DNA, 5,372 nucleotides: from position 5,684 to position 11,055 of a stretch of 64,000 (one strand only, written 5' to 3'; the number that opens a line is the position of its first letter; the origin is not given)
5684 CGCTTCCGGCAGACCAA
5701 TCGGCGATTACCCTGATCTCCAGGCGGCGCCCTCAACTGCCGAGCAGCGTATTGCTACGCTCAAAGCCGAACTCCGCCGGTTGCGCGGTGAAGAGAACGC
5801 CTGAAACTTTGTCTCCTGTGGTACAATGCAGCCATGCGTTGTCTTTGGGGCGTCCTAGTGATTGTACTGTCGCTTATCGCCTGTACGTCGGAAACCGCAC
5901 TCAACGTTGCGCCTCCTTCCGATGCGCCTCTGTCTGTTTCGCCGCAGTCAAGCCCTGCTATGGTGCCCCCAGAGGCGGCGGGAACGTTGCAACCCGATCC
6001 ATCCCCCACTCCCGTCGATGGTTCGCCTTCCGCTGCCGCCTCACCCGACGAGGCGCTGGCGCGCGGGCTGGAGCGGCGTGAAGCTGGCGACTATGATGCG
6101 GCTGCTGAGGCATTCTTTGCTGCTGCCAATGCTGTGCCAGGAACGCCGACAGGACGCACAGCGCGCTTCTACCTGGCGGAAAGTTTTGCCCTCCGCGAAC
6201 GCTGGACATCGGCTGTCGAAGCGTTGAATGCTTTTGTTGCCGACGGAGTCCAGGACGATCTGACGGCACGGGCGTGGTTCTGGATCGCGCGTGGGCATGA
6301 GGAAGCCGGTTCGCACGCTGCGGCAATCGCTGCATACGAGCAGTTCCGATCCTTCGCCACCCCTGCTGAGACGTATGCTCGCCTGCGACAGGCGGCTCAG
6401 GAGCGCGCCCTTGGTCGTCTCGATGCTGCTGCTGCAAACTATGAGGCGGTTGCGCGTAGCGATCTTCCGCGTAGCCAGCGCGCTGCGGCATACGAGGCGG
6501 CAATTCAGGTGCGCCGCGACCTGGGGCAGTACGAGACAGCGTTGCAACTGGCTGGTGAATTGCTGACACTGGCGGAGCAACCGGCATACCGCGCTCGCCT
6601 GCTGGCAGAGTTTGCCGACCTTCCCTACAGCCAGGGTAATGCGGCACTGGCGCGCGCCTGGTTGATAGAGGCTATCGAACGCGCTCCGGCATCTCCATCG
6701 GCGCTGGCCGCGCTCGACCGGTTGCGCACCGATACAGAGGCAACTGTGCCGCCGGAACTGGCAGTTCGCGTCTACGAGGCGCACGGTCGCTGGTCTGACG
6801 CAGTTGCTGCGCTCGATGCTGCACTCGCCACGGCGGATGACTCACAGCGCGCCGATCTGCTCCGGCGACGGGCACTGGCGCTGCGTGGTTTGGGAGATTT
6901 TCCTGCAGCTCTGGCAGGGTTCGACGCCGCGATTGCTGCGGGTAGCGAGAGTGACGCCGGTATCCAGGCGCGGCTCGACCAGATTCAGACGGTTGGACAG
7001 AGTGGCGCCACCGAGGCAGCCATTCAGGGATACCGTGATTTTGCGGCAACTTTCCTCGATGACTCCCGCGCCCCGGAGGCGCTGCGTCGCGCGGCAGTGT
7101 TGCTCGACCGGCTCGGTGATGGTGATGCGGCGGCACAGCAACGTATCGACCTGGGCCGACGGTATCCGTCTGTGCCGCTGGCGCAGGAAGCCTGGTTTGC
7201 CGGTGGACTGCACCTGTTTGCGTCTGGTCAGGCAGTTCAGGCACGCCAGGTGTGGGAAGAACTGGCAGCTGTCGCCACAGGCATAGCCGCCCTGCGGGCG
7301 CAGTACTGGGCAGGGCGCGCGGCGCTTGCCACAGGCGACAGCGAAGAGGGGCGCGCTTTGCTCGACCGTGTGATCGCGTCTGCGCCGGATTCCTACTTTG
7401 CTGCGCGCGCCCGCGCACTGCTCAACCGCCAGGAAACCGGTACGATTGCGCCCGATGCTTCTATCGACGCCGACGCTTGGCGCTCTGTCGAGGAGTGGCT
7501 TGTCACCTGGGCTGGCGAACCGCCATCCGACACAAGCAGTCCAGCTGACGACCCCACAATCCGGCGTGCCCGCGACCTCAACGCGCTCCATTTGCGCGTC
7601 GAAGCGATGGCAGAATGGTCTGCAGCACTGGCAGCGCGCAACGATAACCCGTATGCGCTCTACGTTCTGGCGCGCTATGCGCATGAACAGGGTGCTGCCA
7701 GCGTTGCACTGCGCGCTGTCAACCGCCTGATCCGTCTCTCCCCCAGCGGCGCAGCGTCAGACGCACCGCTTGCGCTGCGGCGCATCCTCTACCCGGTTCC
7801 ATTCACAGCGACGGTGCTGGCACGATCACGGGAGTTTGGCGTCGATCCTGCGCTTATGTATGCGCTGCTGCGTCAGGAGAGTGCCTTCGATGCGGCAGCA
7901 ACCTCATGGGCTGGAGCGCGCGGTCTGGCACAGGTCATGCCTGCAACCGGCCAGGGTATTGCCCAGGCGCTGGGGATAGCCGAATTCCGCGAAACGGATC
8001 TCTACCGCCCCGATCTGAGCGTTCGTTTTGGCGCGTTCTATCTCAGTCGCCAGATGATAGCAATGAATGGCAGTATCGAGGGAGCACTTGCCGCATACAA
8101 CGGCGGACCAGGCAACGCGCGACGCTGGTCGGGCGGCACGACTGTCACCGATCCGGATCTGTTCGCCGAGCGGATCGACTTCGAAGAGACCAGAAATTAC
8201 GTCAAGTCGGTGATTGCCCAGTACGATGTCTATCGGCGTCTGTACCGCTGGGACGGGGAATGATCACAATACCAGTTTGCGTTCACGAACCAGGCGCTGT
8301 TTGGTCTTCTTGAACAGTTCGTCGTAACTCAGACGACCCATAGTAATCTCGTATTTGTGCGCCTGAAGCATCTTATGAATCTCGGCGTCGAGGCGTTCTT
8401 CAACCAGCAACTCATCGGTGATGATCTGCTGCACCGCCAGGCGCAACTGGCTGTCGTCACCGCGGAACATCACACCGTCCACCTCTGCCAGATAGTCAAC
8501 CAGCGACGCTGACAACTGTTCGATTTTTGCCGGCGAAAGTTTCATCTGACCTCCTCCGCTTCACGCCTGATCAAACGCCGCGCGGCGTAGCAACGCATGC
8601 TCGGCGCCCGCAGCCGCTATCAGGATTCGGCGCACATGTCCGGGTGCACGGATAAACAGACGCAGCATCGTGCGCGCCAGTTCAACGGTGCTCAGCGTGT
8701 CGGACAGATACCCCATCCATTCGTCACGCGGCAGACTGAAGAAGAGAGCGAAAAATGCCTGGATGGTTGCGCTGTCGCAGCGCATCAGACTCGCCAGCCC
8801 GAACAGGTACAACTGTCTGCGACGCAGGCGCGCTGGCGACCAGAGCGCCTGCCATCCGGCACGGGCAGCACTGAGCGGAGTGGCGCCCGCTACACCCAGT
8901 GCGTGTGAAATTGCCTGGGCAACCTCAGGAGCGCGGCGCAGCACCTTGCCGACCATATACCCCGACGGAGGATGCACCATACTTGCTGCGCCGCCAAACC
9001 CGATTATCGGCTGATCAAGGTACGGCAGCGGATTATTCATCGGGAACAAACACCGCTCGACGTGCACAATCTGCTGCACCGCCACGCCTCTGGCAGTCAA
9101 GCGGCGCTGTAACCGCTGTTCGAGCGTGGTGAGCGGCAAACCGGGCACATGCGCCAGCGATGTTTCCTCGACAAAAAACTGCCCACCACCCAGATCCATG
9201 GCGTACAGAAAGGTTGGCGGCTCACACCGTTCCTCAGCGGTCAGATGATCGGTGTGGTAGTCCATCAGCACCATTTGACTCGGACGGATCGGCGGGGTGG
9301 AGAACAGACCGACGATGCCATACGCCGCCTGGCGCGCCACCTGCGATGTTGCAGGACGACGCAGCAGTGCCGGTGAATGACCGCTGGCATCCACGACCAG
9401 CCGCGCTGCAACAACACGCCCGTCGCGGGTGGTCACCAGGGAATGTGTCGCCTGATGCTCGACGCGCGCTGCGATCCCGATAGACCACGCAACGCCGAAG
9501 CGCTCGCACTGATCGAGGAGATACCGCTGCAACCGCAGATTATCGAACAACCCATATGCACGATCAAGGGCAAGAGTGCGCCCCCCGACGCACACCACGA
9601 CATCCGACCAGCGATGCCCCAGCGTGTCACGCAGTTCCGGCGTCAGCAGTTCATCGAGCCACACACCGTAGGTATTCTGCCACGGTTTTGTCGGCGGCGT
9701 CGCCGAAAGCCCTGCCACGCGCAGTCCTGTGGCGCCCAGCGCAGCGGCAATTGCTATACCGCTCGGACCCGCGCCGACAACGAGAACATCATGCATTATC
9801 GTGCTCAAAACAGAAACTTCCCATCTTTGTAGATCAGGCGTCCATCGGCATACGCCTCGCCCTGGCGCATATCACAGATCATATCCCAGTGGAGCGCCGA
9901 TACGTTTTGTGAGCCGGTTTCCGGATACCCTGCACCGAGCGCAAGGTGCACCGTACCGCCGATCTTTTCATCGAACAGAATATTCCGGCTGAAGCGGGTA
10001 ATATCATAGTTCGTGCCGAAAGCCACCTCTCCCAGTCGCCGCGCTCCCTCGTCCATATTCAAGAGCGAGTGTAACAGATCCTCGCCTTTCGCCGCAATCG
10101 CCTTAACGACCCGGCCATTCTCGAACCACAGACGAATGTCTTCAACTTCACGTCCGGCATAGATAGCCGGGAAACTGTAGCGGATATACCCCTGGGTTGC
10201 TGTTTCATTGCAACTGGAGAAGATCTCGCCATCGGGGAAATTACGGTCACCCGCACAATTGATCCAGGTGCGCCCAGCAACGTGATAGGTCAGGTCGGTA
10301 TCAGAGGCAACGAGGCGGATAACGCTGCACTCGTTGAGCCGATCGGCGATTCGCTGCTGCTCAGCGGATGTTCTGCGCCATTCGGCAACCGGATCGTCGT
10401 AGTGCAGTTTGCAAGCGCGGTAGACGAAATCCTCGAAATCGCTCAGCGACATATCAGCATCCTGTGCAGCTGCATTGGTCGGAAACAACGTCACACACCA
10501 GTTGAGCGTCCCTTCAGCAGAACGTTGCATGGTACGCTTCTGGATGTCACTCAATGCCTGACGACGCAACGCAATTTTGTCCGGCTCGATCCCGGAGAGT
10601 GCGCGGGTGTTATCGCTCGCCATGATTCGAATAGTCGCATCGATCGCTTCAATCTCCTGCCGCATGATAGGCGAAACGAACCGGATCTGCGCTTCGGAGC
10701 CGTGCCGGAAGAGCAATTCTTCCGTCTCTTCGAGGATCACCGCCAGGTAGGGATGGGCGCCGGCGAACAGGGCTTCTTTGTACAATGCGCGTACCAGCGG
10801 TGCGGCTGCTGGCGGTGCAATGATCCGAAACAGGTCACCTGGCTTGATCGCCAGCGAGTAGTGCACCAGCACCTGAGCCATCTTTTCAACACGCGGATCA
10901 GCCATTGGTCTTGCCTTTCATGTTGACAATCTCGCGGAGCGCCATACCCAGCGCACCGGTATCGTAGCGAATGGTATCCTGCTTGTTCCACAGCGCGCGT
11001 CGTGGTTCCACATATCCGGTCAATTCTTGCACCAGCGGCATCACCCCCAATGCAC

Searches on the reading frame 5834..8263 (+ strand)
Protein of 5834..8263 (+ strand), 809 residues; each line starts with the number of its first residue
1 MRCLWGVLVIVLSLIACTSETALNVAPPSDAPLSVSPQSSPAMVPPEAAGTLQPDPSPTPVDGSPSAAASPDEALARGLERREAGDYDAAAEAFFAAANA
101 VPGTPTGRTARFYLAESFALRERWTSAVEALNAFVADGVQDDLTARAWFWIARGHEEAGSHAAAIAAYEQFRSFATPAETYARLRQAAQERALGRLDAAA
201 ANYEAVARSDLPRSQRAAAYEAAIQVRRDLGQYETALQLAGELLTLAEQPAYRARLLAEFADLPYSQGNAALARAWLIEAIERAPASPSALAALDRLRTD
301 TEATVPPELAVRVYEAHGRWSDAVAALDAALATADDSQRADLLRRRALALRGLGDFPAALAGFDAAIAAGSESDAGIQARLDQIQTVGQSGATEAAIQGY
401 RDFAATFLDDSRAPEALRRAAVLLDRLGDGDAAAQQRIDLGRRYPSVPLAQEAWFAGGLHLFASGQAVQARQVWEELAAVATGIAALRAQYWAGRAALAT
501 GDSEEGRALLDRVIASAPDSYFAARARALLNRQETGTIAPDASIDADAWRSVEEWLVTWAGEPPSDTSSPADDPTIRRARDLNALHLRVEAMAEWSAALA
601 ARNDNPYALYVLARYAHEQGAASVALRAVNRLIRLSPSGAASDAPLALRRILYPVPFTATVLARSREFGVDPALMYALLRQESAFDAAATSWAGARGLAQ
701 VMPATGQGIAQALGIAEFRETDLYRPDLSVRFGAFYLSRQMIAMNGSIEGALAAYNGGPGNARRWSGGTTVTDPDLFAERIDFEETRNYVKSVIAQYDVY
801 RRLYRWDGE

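Call 45: search_protein_families(library=pfam, proteins=[window:5834-8263:+], max_evalue=0.001)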
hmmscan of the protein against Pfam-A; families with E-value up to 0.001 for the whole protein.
window:5834-8263:+ (809 aa): 7 families
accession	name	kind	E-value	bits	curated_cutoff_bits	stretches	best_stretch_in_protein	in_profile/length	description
PF01464.25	SLT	-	2.8e-23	82.1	21.3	1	664-768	6-107/117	Transglycosylase SLT domain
PF13432.12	TPR_16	-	3.2e-13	50.3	32.7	2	75-136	1-59/65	Tetratricopeptide repeat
PF07719.23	TPR_2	-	1e-06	28.8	27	0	340-368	1-29/34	Tetratricopeptide repeat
PF13428.12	TPR_14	-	5.4e-06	27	23.5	0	488-528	2-42/44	Tetratricopeptide repeat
PF13174.12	TPR_6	-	2e-05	25.3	26.3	0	489-520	2-33/33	Tetratricopeptide repeat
PF12895.13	ANAPC3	-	0.00055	20.6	27.2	0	89-168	4-79/82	Anaphase-promoting complex, cyclosome, subunit 3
PF13181.12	TPR_8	-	0.0009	19.7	25.7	0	488-519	2-33/34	Tetratricopeptide repeat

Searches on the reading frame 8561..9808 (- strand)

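Call 45: search_protein_families(library=pfam, proteins=[window:8561-9808:-], max_evalue=0.001)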
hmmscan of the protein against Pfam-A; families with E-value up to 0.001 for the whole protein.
window:8561-9808:- (415 aa): 5 families
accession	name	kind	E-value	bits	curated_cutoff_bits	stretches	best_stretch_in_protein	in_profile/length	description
PF05834.18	Lycopene_cycl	-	5.2e-84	283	23.4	1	7-391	1-377/380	Lycopene cyclase protein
PF07992.20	Pyr_redox_2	-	6.4e-05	22.9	26.1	0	7-35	2-30/291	Pyridine nucleotide-disulphide oxidoreductase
PF01266.30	DAO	-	9.9e-05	22.4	27.9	0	47-266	112-322/353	FAD dependent oxidoreductase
PF04820.20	Trp_halogenase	-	0.0001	21.7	21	1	84-149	152-218/458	Tryptophan halogenase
PF01946.23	Thi4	-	0.00033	20.4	26.2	0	5-32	17-45/235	Thi4 family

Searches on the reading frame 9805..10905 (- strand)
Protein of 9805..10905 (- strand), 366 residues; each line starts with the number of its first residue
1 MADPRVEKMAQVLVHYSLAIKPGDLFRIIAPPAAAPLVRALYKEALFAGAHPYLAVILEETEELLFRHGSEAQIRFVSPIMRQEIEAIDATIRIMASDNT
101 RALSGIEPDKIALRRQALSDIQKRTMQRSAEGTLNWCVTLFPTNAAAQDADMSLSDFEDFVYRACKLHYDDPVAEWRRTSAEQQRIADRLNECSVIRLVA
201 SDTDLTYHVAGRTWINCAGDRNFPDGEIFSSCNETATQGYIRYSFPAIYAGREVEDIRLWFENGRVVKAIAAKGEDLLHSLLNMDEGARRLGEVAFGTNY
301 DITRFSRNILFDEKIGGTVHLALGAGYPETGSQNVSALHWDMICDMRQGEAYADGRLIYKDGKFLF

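Call 45: search_protein_families(library=pfam, proteins=[window:9805-10905:-], max_evalue=0.001)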
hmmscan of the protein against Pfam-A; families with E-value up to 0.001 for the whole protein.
window:9805-10905:- (366 aa): 1 family
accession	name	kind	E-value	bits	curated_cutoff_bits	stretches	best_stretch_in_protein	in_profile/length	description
PF02073.20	Peptidase_M29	-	7.5e-92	308.7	27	1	4-364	3-406/406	Thermophilic metalloprotease (M29)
